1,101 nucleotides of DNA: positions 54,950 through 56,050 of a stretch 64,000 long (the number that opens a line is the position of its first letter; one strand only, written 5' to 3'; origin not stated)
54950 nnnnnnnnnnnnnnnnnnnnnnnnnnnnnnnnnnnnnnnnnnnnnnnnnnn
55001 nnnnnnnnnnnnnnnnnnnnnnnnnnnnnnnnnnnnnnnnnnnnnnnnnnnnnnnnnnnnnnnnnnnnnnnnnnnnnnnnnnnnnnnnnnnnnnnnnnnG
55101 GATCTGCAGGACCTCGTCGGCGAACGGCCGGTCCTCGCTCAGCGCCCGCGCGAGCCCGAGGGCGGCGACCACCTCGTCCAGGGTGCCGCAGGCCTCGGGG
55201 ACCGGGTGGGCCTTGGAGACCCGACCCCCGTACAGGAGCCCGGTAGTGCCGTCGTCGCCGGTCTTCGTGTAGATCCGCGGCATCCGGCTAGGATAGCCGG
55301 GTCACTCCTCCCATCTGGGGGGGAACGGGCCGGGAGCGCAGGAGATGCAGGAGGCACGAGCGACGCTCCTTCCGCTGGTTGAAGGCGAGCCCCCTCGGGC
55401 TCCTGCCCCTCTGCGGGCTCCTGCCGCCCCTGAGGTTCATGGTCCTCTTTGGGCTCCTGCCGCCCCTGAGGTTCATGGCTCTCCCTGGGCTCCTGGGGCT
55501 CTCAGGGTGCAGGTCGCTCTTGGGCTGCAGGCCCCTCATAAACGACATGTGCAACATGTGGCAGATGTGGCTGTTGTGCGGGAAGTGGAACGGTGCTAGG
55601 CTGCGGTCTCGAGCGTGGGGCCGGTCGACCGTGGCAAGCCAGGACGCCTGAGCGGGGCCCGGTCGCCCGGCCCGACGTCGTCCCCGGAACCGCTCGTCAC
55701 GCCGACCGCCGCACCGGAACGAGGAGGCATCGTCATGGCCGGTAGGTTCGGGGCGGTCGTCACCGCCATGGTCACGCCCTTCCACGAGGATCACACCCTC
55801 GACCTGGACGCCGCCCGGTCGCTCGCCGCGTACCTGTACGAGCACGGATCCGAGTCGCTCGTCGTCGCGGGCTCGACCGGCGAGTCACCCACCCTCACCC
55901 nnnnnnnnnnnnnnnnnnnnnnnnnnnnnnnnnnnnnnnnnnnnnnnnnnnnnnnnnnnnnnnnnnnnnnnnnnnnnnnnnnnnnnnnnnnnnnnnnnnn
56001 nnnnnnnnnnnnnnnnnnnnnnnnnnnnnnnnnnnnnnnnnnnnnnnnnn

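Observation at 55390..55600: Tandem ~36-nt repeat array and a locally AT-richer segment in the 450-nt divergent intergenic region upstream of dapA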

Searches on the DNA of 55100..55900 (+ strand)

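Call 4: search_rna_families(source=window, start=55100, end=55900, threshold=evalue, max_evalue=10, show_alignments=3)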
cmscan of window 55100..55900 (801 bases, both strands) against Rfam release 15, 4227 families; matches with E-value up to 10: 3.
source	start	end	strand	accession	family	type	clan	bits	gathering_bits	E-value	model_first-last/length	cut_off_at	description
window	55376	55435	+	RF01151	snoU82P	Gene; snRNA; snoRNA; CD-box;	-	13.3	42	1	1-55/55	no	Small nucleolar RNA U82P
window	55675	55704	-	RF01136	sR28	Gene; snRNA; snoRNA; CD-box;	-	11.8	39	2.4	1-55/55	no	Small nucleolar RNA sR28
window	55714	55767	-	RF01145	sR14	Gene; snRNA; snoRNA; CD-box;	-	11.7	38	2.3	1-54/54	no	Small nucleolar RNA sR14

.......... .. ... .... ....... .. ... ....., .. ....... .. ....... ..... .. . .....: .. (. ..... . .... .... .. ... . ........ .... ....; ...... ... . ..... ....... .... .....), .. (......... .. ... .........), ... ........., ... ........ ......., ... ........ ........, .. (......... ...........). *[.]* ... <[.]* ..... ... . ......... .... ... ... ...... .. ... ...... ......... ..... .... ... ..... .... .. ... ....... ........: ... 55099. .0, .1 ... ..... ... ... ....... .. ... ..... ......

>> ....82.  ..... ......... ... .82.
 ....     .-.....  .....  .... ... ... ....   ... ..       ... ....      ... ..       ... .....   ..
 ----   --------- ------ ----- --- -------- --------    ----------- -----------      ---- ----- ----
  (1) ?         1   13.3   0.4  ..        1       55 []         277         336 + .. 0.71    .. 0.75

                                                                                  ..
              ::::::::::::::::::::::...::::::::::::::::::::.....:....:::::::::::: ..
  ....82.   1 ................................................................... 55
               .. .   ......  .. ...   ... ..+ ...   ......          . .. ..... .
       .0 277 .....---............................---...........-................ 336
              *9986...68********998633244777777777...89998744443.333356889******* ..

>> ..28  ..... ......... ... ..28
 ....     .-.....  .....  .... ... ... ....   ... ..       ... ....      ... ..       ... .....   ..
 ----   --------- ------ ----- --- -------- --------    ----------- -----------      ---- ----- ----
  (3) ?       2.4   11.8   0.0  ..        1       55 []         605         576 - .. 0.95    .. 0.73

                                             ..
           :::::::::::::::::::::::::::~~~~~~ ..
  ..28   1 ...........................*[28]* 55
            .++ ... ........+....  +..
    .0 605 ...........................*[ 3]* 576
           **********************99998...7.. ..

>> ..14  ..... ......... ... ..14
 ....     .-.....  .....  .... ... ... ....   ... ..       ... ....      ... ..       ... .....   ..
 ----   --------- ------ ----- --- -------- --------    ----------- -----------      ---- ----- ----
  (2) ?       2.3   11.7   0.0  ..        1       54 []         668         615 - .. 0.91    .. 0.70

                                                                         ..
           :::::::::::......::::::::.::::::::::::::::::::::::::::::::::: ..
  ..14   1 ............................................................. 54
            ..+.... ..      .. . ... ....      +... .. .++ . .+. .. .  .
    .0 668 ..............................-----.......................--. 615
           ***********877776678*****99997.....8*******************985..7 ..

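Call 73: build_rna_model(alignment_id=A3, structure=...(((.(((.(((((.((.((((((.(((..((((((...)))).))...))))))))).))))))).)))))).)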
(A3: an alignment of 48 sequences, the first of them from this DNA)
Model R1 built from alignment A3 (48 sequences, 76 columns); structure: as given.
model positions 74; base pairs 28; branch points 0; effective number of sequences 2.45; information 0.762 bits per position. Calibrated on 0.2 Mb of random sequence (short: E-values are rough).
structure used (alignment columns):
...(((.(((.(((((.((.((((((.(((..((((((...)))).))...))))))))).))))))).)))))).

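Call 74: search_with_rna_model(model_id=R1, sources=[window, L001, L002, L004, L005, L007, L009, L010, L011, L012, L013, L014, L016, L017, L018, L019, L020, L021, L022, L023, L024, L025, L026, L027, L029, L031, L032, L033, L037, L038, L040, L043, L046, L049, L056, L060, L061, L062, L063, L064, L065, L067, L069, L070, L071, L072, L073, L074, L075, L076, L077, L078, L079, L080, L082, L085, L086, L088, L089, L093, L103, L104, L106, L110, L111, L112, L113, L114, L116, L120, L121, L123, L125, L127, L128, L102], max_evalue=1)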
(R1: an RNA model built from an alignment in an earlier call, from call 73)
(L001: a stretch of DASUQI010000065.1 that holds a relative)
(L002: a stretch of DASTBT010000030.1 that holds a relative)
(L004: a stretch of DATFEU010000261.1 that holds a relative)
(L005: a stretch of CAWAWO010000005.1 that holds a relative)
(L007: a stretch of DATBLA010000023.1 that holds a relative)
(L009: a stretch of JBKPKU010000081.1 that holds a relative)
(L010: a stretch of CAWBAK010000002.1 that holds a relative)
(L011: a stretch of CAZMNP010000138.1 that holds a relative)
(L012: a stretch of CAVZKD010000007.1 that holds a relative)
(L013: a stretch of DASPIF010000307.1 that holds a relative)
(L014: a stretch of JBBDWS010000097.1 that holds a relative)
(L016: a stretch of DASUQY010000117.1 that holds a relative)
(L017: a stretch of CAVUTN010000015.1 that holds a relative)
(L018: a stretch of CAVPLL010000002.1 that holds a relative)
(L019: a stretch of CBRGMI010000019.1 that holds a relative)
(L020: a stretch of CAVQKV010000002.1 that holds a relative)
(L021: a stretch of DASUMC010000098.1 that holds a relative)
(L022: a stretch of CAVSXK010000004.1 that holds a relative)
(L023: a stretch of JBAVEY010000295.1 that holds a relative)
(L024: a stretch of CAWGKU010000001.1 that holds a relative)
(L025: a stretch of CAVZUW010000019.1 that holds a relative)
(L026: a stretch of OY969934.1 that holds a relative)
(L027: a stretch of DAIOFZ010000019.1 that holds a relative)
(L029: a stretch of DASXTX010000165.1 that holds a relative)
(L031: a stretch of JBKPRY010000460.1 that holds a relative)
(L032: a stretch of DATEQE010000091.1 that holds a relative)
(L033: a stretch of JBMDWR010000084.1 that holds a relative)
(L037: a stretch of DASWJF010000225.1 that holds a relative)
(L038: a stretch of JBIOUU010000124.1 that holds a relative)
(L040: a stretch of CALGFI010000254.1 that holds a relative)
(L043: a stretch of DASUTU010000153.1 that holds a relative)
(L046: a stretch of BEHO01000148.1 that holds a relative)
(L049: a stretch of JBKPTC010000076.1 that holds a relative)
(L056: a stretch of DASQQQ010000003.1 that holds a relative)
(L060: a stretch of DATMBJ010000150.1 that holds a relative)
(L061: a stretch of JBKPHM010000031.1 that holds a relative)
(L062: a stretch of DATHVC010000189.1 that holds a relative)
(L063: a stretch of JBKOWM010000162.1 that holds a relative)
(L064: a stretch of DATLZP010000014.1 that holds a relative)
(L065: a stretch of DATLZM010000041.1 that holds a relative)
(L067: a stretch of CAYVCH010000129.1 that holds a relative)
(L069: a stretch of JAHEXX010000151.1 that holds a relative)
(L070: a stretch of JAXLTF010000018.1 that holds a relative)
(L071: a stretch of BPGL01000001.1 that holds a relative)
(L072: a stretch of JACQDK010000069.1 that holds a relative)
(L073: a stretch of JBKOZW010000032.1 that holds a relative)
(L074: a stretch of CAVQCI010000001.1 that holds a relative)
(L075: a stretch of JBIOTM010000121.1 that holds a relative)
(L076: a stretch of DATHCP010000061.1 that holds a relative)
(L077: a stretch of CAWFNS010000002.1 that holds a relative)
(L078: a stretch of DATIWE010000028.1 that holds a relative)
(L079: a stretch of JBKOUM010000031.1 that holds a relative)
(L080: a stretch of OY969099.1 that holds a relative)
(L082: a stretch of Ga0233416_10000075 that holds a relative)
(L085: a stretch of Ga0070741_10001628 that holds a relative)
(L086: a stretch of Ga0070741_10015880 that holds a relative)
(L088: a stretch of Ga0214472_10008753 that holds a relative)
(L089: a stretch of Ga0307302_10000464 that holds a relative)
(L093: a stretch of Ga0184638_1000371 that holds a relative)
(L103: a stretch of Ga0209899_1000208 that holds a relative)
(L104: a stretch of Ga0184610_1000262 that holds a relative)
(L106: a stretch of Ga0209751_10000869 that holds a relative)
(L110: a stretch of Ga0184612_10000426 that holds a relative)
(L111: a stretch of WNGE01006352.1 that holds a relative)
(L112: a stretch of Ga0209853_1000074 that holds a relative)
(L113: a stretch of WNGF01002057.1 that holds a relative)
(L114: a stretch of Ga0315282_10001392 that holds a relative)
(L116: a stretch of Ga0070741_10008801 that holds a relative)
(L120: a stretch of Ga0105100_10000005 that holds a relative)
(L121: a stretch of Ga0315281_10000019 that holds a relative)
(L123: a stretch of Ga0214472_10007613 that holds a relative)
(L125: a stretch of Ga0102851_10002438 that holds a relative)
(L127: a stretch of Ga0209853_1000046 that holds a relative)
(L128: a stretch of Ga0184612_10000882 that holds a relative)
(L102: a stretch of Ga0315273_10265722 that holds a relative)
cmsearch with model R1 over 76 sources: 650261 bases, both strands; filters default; matches with E-value up to 1: 31.
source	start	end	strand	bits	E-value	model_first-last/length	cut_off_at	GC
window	55608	55681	+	92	4.1e-17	1-74/74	no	0.78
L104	1977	2050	-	83.2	3.7e-15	1-74/74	no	0.8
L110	3427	3500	-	83.2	3.7e-15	1-74/74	no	0.8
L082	12920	12993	-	81.6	8.6e-15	1-74/74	no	0.8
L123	10150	10223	-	81.5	8.9e-15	1-74/74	no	0.77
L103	9028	9101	-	80.8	1.3e-14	1-74/74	no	0.8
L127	3037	3110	-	80.8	1.3e-14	1-74/74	no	0.8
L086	4244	4317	-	79.7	2.3e-14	1-74/74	no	0.8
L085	7771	7844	+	78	5.4e-14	1-74/74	no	0.81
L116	9824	9897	+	78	5.4e-14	1-74/74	no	0.81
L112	1022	1095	-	76.6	1.1e-13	1-74/74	no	0.81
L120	870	943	-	76.4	1.2e-13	1-74/74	no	0.81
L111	2400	2474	-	76.3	1.3e-13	1-74/74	no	0.81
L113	879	953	+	76.3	1.3e-13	1-74/74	no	0.81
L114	7323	7396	-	75.4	2e-13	1-74/74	no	0.81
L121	3175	3248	-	75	2.5e-13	1-74/74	no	0.82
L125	4384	4456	-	72.9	7.5e-13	1-74/74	no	0.77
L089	3548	3620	+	72.3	1e-12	1-74/74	no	0.78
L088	4597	4669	+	71.6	1.4e-12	1-74/74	no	0.81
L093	4821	4893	-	70.5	2.6e-12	1-74/74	no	0.77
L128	13170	13242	-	70.5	2.6e-12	1-74/74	no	0.77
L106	3848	3922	-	60.5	4.2e-10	1-74/74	no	0.81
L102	1318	1383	-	40.6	1.2e-05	1-74/74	no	0.7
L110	3425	3498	+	22.6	0.12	1-74/74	no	0.81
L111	2398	2472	+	22.4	0.13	1-74/74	no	0.8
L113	881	955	-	22.4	0.13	1-74/74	no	0.8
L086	4242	4315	+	22.1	0.15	1-74/74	no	0.8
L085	7773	7846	-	21.1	0.25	1-74/74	no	0.81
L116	9826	9899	-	21.1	0.25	1-74/74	no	0.81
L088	4599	4671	-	20.5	0.35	1-74/74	no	0.79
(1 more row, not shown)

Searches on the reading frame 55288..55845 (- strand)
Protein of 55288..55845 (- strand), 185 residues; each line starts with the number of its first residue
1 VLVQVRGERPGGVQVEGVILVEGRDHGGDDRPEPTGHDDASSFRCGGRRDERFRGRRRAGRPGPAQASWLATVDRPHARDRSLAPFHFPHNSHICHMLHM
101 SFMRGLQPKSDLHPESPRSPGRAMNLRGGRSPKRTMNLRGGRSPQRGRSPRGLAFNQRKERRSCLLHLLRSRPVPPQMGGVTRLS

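Call 60: search_protein_families(library=pfam, proteins=[window:55288-55845:-], max_evalue=1)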
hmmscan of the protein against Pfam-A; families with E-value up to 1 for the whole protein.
window:55288-55845:- (185 aa): 0 families

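Call 61: search_protein_families(library=ncbifam, proteins=[window:55288-55845:-], max_evalue=1)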
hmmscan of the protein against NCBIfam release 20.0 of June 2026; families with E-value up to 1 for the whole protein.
window:55288-55845:- (185 aa): 0 families

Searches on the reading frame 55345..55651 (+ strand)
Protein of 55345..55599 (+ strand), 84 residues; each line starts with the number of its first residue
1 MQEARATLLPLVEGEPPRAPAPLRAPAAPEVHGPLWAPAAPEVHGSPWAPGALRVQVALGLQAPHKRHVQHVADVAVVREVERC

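Call 60: search_protein_families(library=pfam, proteins=[window:55345-55599:+, window:55379-55651:+], max_evalue=1)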
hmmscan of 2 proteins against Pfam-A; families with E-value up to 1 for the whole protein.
window:55345-55599:+ (84 aa): 0 families

window:55379-55651:+ (90 aa): 0 families

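Call 61: search_protein_families(library=ncbifam, proteins=[window:55345-55599:+, window:55379-55651:+], max_evalue=1)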
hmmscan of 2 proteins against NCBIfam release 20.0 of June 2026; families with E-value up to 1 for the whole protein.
window:55345-55599:+ (84 aa): 1 family
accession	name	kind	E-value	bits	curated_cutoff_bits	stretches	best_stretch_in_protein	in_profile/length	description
NF038253.1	GBS_IgA_bnd_BAC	equivalog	0.17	9.6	1700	1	16-75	850-904/1127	IgA Fc-binding protein BAC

window:55379-55651:+ (90 aa): 0 families
